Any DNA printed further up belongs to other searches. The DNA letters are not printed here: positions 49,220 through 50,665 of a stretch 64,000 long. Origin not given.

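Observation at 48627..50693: F1Fo ATP synthase operon interrupted between atpB and atpE by a 2-kb insert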

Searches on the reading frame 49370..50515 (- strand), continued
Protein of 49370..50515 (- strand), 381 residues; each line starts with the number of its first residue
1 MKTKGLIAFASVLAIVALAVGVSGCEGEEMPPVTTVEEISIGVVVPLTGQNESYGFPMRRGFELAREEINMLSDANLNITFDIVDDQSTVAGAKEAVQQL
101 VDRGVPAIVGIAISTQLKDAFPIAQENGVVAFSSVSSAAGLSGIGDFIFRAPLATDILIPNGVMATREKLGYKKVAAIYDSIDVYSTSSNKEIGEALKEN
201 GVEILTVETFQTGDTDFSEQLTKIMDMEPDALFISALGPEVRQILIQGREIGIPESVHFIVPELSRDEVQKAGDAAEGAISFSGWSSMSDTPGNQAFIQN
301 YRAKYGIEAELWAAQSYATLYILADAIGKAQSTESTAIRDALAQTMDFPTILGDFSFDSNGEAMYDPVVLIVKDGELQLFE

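Call 18: find_encoding_contigs(protein=P0016, flank=6000, max_places=2)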
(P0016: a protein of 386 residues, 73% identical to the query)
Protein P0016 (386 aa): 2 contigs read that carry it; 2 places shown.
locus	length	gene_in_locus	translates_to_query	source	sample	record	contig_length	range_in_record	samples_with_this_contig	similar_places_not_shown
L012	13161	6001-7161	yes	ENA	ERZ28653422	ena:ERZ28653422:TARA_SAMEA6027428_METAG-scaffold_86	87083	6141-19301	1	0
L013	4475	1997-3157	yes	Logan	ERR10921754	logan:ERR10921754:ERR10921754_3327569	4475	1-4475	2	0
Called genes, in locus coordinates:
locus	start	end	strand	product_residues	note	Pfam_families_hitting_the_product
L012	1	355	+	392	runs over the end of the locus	PF00144:Beta-lactamase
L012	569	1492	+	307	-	PF00005:ABC_tran, PF13304:AAA_21, PF13732:DrrA1-3_C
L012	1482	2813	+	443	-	PF12698:ABC2_membrane_3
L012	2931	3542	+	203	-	PF06283:ThuA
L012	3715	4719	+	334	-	PF01263:Aldose_epim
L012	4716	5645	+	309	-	-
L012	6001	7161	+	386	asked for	PF13407:Peripla_BP_4 (faint), PF13433:Peripla_BP_5, PF13458:Peripla_BP_6, PF01094:ANF_receptor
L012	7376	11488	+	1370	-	PF00082:Peptidase_S8, PF01839:FG-GAP (faint), PF13517:FG-GAP_3 (weak), PF14783:BBS2_Mid (faint), PF13517:FG-GAP_3 (weak)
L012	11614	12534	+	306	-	PF00781:DAGK_cat, PF19279:YegS_C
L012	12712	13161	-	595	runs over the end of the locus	PF00501:AMP-binding, PF23562:AMP-binding_C_3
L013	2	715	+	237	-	?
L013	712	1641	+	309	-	-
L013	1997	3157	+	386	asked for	PF13407:Peripla_BP_4 (faint), PF13433:Peripla_BP_5, PF13458:Peripla_BP_6, PF01094:ANF_receptor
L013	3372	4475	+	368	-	?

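Call 19: find_encoding_contigs(protein=P0001, flank=6000, max_places=2)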
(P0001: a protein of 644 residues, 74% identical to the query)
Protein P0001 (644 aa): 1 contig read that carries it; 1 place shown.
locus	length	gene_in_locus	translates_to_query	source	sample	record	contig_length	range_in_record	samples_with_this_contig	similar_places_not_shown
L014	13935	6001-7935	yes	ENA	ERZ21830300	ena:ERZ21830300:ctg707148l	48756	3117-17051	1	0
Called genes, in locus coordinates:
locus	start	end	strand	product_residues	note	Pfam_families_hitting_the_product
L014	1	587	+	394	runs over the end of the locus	PF00144:Beta-lactamase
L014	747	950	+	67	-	-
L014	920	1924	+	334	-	PF00144:Beta-lactamase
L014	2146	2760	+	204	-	PF06283:ThuA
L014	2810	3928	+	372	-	PF01263:Aldose_epim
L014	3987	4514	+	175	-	-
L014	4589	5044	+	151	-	-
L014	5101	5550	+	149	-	-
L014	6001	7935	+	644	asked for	PF01094:ANF_receptor, PF13433:Peripla_BP_5, PF13458:Peripla_BP_6, PF01094:ANF_receptor, PF13433:Peripla_BP_5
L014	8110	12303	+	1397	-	PF00082:Peptidase_S8, PF13517:FG-GAP_3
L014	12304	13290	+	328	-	PF00781:DAGK_cat, PF19279:YegS_C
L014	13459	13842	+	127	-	-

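Call 28: find_related_loci(query=window:49370-50515:-, collection=metagenome_contigs, flank=3000)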
Query window:49370-50515:- (381 aa) in metagenome_contigs; peptide patterns used: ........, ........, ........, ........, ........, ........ (x = any residue, [..] = any of these).
315 stretches matched a pattern; 13 encode a relative of the query (tblastn E <= 1e-3); 12 distinct loci.
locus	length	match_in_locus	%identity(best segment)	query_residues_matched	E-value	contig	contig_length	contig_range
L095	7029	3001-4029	68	38-381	2e-152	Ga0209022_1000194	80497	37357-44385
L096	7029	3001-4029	68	38-381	2e-152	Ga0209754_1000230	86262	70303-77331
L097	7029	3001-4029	68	38-381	2e-152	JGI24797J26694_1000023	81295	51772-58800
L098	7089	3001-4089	33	22-380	2e-56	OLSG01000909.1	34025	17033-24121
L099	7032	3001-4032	31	32-381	1e-36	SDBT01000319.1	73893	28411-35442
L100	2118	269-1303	30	41-381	6e-30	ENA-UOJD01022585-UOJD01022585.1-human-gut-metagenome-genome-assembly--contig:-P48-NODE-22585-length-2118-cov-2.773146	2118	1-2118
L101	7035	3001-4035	30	41-381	4e-29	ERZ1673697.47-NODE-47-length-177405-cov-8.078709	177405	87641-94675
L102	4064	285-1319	30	41-381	4e-29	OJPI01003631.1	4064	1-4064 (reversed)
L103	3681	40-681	31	168-381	1e-18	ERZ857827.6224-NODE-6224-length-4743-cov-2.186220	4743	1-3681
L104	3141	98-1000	26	83-376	2e-13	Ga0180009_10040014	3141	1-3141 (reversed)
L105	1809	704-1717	24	37-370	9e-12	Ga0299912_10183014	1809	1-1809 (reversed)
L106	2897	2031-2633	29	168-375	3e-11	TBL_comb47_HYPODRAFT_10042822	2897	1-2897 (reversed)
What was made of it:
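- Tried and rejected: It returned only three loci at 68% identity plus distant ones, and no closer donor (call 28).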

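Call 34: list_cluster_members(proteins=[P0025, P0027, P0035, P0094, P0109, P0241, P0271, P0275, P0002, P0112])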
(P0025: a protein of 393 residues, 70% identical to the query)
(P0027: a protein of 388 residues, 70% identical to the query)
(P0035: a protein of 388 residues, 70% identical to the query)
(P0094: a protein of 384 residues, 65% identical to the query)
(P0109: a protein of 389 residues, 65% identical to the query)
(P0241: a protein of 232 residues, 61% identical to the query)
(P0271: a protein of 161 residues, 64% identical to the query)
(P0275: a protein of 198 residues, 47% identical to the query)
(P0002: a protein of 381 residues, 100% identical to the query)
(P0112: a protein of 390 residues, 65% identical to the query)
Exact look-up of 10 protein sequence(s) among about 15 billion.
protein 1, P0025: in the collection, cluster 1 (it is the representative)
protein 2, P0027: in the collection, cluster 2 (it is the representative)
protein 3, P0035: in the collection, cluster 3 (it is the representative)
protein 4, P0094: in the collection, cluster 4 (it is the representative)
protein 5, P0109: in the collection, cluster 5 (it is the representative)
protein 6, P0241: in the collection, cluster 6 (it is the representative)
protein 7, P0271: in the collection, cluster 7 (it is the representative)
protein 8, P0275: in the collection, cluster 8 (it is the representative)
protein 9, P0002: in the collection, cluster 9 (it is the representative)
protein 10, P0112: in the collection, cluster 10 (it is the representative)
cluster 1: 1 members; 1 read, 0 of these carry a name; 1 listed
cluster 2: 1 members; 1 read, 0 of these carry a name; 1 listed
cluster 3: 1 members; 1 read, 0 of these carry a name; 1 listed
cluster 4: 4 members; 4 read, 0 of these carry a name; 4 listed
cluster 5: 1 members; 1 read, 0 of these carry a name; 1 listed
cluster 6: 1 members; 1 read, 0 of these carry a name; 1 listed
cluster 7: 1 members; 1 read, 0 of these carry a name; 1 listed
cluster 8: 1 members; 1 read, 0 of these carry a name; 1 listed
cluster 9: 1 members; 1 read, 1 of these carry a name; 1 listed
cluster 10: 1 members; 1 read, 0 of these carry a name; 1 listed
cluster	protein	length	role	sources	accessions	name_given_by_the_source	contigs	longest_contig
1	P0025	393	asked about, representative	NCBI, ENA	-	-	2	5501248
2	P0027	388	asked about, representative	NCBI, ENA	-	-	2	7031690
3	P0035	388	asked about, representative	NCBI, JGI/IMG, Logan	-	-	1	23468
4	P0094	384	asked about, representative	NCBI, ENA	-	-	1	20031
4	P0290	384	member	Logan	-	-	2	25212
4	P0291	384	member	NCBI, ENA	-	-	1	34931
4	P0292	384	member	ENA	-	-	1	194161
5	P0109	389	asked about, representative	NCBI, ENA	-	-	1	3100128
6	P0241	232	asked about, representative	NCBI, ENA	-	-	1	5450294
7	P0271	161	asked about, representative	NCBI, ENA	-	-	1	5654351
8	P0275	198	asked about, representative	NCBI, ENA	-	-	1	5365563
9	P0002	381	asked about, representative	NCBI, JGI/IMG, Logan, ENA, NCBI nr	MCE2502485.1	MAG: ABC transporter substrate-binding protein [Chlorobi bacterium] | ABC transporter substrate-binding protein [Chlorobiota bacterium]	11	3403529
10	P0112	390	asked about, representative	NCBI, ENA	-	-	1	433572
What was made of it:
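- Tried and rejected: It returned no names (call 34).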

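Call 42: search_protein_families(library=ncbifam, proteins=[window:49370-50515:-], max_evalue=0.001)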
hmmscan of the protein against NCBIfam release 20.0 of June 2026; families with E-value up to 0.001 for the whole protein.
window:49370-50515:- (381 aa): 3 families
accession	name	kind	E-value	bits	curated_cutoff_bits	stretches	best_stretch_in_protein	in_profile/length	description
NF011933.0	PRK15404.1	subfamily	6.4e-29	101.1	477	1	33-362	21-349/370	high-affinity branched-chain amino acid ABC transporter substrate-binding protein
TIGR03407.1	urea_ABC_UrtA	exception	1.5e-12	47.1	492.75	1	81-369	44-335/361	urea ABC transporter substrate-binding protein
TIGR03669.1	urea_ABC_arch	equivalog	2.5e-09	36.6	494.8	1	40-371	2-334/375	urea ABC transporter substrate-binding protein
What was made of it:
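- On LivJ/LivK (HAAT) substrate-binding protein: 101 bits against a cut-off of 477 (call 42).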

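Call 43: search_solved_structures(query=window:49370-50515:-, max_evalue=1e-10)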
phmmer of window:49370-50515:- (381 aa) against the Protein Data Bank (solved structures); distinct sequences matched with E-value up to 1e-10: 16.
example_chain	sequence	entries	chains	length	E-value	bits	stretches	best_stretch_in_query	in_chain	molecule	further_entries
3td9_A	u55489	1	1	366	2e-28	102.6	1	39-377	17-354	Branched chain amino acid ABC transporter, periplasmic amino acid-binding protein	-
4nqr_A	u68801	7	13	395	5.7e-27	97.8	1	38-364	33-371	Amino acid/amide ABC transporter substrate-binding protein, HAAT family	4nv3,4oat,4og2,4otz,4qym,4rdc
4obb_A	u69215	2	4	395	6.5e-27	97.6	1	38-364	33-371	Amino acid/amide ABC transporter substrate-binding protein, HAAT family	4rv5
4gnr_A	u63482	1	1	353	7.2e-26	94.2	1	39-378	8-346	ABC transporter substrate-binding protein-branched chain amino acid transport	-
3ipc_A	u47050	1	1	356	1.3e-19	73.7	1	39-364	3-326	ABC transporter, substrate binding protein (Amino acid)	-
3ip5_A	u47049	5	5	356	7.1e-19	71.2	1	39-364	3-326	ABC transporter, substrate binding protein (Amino acid)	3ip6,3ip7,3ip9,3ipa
4n0q_A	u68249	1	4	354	4e-16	62.1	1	38-363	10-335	Leu/Ile/Val-binding protein homolog 3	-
8tg1_A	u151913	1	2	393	6e-16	61.6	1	35-370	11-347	Extracellular ligand-binding receptor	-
1z15_A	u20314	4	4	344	5.8e-14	55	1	37-362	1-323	Leu/Ile/Val-binding protein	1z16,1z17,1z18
2liv_A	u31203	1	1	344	7.6e-14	54.7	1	37-362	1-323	LEUCINE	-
2lbp_A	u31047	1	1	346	7.6e-14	54.6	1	38-362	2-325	LEUCINE-BINDING PROTEIN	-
4mlc_A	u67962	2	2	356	9.4e-14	54.3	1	33-378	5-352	Extracellular ligand-binding receptor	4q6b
1usg_A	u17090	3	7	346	4.1e-12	49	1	38-362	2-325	LEUCINE-SPECIFIC BINDING PROTEIN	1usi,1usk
3hut_A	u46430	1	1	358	1.7e-11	46.9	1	40-379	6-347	putative branched-chain amino acid ABC transporter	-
4zpj_A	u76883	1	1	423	3.1e-11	46.1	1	35-364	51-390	Extracellular ligand-binding receptor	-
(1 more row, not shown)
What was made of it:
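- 49370..50515 (-): Intact orphan HAAT-family (Peripla_BP_6) substrate-binding lipoprotein, 381 aa, with lipobox VSGC. The nearest solved structures are amino-acid-binding proteins such as 3td9 and 4nqr (call 43).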

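Call 64: find_encoding_contigs(protein=P0109, flank=5000, max_places=1)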
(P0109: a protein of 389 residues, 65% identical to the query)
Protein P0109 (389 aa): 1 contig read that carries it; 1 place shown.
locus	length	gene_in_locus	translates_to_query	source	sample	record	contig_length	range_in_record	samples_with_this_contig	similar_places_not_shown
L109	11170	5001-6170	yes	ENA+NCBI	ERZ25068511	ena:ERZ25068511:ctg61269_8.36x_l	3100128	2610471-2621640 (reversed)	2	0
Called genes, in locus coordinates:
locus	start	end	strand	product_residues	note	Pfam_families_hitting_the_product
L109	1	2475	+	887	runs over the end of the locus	PF13860:FlgD_ig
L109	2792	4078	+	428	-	PF13360:PQQ_2, PF01011:PQQ (faint), PF13360:PQQ_2, PF13570:Beta-prop_ACSF4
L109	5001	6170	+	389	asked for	PF13433:Peripla_BP_5, PF13458:Peripla_BP_6, PF01094:ANF_receptor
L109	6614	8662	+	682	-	-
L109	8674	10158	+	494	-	PF13860:FlgD_ig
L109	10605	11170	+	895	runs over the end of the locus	PF13860:FlgD_ig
